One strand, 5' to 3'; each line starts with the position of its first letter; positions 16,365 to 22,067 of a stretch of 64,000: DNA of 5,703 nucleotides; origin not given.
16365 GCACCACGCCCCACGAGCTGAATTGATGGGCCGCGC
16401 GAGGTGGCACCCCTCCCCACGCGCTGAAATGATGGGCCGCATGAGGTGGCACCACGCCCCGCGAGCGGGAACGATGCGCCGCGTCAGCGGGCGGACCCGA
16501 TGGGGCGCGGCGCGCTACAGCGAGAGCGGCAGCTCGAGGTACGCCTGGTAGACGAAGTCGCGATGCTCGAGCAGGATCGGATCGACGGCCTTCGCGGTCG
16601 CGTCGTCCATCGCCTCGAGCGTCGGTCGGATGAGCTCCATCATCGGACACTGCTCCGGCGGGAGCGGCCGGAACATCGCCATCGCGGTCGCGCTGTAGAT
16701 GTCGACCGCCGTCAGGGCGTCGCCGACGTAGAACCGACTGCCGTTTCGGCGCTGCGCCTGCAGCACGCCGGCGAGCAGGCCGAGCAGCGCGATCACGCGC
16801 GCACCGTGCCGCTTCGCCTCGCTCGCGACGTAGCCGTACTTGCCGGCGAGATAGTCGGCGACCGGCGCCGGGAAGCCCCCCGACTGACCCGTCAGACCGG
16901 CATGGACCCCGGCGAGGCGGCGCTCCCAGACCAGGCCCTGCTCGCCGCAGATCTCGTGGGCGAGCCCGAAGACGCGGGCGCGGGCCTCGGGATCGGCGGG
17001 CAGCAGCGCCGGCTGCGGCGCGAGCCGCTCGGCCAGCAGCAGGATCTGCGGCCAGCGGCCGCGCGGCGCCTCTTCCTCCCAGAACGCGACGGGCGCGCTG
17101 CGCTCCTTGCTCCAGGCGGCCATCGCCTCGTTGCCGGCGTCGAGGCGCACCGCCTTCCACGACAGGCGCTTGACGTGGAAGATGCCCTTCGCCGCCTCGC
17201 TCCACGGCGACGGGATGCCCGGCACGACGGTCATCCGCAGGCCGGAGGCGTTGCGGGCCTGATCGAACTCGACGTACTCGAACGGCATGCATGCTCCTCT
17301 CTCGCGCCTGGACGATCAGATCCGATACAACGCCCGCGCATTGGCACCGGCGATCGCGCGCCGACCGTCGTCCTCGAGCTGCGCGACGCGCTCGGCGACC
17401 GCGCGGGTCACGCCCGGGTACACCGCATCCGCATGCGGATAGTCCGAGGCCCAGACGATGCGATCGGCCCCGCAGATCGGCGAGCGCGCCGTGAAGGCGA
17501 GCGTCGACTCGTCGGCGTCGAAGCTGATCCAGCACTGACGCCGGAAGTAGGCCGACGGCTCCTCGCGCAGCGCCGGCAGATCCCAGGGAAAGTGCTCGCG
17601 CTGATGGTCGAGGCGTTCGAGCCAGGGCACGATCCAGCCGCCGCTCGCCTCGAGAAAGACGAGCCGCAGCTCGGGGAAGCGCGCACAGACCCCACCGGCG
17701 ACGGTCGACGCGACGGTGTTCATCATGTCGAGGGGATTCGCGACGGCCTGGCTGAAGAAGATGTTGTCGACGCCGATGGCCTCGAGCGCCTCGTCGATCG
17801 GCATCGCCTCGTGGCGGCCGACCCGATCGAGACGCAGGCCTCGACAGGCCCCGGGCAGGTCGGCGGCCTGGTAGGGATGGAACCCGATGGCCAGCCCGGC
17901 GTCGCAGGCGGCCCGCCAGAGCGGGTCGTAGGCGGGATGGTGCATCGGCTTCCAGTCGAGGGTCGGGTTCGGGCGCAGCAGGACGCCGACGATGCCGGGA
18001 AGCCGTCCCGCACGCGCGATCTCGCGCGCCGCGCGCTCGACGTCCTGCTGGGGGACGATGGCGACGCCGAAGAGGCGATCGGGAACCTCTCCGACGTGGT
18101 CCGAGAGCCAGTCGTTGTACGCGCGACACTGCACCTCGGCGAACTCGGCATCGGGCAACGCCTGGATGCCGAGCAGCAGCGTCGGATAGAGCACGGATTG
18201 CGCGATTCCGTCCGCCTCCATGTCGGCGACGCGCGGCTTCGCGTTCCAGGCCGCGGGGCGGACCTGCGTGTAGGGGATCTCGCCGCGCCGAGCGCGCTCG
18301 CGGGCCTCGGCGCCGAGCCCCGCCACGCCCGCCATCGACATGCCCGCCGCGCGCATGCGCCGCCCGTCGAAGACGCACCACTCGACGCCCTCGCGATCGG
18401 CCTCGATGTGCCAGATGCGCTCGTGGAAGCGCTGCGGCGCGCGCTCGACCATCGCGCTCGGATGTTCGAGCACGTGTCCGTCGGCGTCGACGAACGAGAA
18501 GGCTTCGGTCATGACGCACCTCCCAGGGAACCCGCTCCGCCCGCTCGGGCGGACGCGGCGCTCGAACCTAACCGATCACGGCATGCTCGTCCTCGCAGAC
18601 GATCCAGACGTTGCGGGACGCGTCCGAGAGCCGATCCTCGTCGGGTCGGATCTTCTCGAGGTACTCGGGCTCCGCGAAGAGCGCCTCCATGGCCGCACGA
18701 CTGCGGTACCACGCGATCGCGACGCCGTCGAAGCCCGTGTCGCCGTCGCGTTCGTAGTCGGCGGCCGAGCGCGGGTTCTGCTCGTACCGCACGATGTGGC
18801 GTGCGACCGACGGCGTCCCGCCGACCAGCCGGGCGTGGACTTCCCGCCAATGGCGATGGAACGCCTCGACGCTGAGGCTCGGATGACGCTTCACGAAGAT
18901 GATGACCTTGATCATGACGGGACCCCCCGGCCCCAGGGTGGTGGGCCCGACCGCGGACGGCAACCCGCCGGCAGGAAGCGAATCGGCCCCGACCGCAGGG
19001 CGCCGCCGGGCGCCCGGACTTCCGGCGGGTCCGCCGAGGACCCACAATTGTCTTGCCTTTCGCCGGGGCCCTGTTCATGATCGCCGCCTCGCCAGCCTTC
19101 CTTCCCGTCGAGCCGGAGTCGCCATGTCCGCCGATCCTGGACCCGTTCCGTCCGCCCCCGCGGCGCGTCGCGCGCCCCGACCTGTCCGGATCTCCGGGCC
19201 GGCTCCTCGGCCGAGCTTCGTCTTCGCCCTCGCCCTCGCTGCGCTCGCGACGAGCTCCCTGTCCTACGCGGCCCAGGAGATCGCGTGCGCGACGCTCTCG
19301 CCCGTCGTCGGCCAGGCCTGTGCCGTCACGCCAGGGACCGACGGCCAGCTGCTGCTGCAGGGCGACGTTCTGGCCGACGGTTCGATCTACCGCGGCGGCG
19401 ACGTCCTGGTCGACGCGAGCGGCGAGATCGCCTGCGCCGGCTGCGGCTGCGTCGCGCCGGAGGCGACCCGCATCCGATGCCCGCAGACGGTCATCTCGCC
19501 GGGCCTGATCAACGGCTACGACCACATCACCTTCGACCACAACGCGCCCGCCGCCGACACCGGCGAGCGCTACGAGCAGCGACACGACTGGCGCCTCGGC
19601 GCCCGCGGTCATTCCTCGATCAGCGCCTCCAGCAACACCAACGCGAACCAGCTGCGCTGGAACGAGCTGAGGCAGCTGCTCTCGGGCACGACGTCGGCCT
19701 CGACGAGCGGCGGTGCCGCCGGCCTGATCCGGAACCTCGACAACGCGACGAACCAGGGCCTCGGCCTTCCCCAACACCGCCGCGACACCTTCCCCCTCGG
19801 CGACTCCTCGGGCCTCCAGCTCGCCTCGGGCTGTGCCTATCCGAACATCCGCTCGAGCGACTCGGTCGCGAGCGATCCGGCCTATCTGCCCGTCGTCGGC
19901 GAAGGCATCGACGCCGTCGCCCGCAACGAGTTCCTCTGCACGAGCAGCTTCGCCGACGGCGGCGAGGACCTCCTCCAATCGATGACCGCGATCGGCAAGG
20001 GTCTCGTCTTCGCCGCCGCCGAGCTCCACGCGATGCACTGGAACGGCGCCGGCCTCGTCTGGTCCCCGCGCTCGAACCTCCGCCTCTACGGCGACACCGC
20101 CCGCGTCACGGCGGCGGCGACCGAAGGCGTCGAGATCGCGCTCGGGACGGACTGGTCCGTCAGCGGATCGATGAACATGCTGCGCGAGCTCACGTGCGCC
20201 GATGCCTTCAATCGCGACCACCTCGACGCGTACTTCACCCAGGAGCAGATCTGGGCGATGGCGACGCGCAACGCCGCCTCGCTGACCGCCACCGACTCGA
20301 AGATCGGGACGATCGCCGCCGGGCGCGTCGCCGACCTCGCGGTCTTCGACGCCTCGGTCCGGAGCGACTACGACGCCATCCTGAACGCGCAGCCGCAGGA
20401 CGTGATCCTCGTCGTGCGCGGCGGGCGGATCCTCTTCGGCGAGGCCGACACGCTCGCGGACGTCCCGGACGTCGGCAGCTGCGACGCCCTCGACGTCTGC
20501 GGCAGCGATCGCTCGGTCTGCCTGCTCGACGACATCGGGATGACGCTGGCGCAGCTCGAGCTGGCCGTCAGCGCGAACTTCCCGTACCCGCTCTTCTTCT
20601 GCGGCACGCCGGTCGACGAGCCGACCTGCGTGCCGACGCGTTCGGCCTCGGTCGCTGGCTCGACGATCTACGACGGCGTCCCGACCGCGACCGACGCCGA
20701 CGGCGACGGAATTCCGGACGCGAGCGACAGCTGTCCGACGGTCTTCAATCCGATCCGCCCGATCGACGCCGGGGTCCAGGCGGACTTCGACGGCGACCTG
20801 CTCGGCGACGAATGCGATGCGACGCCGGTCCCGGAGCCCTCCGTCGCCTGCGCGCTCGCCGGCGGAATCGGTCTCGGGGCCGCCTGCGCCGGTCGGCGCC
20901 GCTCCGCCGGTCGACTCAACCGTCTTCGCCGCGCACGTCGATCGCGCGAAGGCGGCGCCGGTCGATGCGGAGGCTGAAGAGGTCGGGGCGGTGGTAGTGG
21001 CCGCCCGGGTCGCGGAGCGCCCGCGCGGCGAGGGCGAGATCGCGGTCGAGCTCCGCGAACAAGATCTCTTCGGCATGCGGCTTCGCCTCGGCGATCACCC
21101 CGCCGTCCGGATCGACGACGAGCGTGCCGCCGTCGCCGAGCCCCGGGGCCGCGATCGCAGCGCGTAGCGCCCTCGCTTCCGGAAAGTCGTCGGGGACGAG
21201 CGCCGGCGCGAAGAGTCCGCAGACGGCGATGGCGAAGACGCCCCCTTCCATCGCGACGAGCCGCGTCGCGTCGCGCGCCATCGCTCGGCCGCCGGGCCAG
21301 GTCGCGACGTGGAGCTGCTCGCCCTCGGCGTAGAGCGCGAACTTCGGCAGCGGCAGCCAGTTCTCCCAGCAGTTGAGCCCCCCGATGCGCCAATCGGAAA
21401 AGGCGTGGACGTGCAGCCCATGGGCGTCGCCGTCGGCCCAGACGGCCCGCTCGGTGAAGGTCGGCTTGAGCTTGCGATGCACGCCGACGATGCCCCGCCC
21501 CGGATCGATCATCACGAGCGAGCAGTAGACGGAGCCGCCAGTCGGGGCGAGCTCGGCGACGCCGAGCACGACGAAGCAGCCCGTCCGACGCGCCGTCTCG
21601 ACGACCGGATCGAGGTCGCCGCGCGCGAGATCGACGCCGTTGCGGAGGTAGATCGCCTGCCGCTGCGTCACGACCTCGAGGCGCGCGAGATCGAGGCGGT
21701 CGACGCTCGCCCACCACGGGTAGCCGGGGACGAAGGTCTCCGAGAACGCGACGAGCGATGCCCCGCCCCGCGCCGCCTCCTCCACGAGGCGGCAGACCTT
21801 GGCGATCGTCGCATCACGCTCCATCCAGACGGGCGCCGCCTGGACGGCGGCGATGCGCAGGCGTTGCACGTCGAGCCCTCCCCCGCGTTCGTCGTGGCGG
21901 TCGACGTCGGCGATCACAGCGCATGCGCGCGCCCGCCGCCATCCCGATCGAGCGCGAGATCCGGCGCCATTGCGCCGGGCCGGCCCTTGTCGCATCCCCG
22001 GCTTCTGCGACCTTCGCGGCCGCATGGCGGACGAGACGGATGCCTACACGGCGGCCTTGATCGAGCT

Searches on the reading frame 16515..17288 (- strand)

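Call 10: search_protein_families(library=pfam, proteins=[window:16515-17288:-], max_evalue=0.001)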
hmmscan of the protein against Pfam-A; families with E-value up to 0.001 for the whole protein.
window:16515-17288:- (257 aa): 0 families

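Call 12: search_protein_families(library=ncbifam, proteins=[window:16515-17288:-], max_evalue=10)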
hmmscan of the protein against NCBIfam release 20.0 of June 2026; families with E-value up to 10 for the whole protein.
window:16515-17288:- (257 aa): 1 family
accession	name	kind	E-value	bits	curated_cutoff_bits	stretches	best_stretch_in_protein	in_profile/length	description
TIGR01262.1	maiA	equivalog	0.0017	18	171.05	1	86-114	73-101/211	maleylacetoacetate isomerase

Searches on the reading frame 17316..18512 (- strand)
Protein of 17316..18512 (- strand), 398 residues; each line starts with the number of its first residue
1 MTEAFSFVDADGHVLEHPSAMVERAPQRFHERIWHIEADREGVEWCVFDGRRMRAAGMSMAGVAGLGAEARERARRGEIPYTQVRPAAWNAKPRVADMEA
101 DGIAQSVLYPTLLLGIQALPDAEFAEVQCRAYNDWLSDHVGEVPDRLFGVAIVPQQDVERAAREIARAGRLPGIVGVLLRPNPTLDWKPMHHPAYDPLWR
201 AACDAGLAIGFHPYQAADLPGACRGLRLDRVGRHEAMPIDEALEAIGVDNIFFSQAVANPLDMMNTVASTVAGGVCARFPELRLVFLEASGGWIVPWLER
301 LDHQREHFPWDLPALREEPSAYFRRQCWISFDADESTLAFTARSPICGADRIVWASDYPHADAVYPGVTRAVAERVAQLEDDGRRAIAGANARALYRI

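Call 10: search_protein_families(library=pfam, proteins=[window:17316-18512:-], max_evalue=0.001)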
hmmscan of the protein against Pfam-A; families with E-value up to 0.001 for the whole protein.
window:17316-18512:- (398 aa): 1 family
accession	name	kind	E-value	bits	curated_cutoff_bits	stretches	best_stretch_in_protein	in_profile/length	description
PF04909.20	Amidohydro_2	-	7.6e-29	101.8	26.4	1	72-398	11-289/289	Amidohydrolase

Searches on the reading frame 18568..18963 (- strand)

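Call 10: search_protein_families(library=pfam, proteins=[window:18568-18963:-], max_evalue=0.001)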
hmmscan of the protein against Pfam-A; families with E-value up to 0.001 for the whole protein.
window:18568-18963:- (131 aa): 1 family
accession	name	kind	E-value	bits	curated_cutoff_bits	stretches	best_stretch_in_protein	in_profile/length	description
PF07110.17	EthD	-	7e-19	69.2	22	1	27-115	1-95/96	EthD domain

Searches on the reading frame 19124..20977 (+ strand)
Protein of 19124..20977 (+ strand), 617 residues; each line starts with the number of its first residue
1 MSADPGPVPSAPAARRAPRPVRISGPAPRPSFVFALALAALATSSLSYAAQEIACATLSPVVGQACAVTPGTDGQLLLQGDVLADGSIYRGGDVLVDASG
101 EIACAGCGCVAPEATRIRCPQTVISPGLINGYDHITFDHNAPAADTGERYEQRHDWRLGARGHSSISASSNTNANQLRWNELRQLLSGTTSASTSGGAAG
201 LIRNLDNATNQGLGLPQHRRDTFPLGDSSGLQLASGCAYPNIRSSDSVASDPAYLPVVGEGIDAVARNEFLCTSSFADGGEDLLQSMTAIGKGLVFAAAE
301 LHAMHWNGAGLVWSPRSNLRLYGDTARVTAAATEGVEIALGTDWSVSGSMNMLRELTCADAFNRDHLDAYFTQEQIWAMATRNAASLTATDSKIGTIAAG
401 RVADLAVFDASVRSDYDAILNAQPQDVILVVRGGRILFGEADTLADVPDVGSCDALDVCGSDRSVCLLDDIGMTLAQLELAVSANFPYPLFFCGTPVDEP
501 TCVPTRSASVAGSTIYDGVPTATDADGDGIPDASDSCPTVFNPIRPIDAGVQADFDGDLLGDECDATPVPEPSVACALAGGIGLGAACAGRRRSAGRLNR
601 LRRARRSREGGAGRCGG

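Call 10: search_protein_families(library=pfam, proteins=[window:19124-20977:+], max_evalue=0.001)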
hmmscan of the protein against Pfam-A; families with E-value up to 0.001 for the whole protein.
window:19124-20977:+ (617 aa): 3 families
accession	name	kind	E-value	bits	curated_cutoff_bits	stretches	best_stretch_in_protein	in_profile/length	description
PF01979.26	Amidohydro_1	-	8.6e-15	55.2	25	1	301-436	208-344/345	Amidohydrolase family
PF07969.17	Amidohydro_3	-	1.1e-09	38.7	29.7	1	326-438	357-472/472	Amidohydrolase family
PF02412.23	TSP_3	-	0.00074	19.6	25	1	523-543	14-34/36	Thrombospondin type 3 repeat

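Call 12: search_protein_families(library=ncbifam, proteins=[window:19124-20977:+], max_evalue=10)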
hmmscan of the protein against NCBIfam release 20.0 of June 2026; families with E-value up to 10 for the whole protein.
window:19124-20977:+ (617 aa): 29 families (the best 25 are shown)
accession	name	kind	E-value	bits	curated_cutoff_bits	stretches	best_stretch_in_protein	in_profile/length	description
TIGR02967.1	guan_deamin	equivalog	6e-15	55.1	375.4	1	282-419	235-371/401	guanine deaminase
NF006055.0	PRK08203.1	equivalog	2.5e-13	49.4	532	1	292-411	273-393/455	8-oxoguanine deaminase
NF006549.0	PRK09045.1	equivalog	8.2e-13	47.8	540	1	297-411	264-381/444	TRZ/ATZ family hydrolase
NF006679.0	PRK09228.1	subfamily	4.8e-12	45.4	351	1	282-413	260-390/433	guanine deaminase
NF006252.0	PRK08393.1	equivalog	2.7e-11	43.1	617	1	283-410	236-364/424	N-ethylammeline chlorohydrolase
NF005557.0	PRK07228.1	equivalog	2e-10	40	522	1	303-411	266-377/445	5'-deoxyadenosine deaminase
NF005540.0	PRK07203.1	equivalog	1.1e-08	34.2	444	1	282-410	251-379/444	putative aminohydrolase SsnA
NF006269.1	PRK08418.1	equivalog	1.6e-08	33.7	320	1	295-412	263-378/408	aminofutalosine deaminase family hydrolase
NF004995.0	PRK06380.1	subfamily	2.1e-08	33.6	567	1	299-412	249-364/418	metal-dependent hydrolase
NF009059.0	PRK12393.1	equivalog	2.5e-08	33.1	543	1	298-410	283-396/460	amidohydrolase family protein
NF006056.0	PRK08204.1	subfamily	1.1e-07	31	391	2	283-410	242-381/449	hypothetical protein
TIGR03314.1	Se_ssnA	subfamily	3.1e-07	29.6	455.5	1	282-409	250-377/441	putative selenium metabolism protein SsnA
TIGR01224.1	hutI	equivalog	4e-07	29.2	298.15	1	296-411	243-354/377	imidazolonepropionase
NF047638.1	throspo3_MtsC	equivalog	4.3e-07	29.2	350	1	492-568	31-103/428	cell-cell cohesion MYXO-CTERM protein MtsC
NF005552.0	PRK07213.1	equivalog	1.6e-06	27.2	294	1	300-416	248-357/382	chlorohydrolase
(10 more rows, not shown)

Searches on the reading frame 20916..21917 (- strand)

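Call 10: search_protein_families(library=pfam, proteins=[window:20916-21917:-], max_evalue=0.001)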
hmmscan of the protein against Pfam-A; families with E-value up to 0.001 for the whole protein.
window:20916-21917:- (333 aa): 1 family
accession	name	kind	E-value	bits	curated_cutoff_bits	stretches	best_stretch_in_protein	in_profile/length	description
PF00795.27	CN_hydrolase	-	1.5e-39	136.3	23.2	1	21-298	1-254/256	Carbon-nitrogen hydrolase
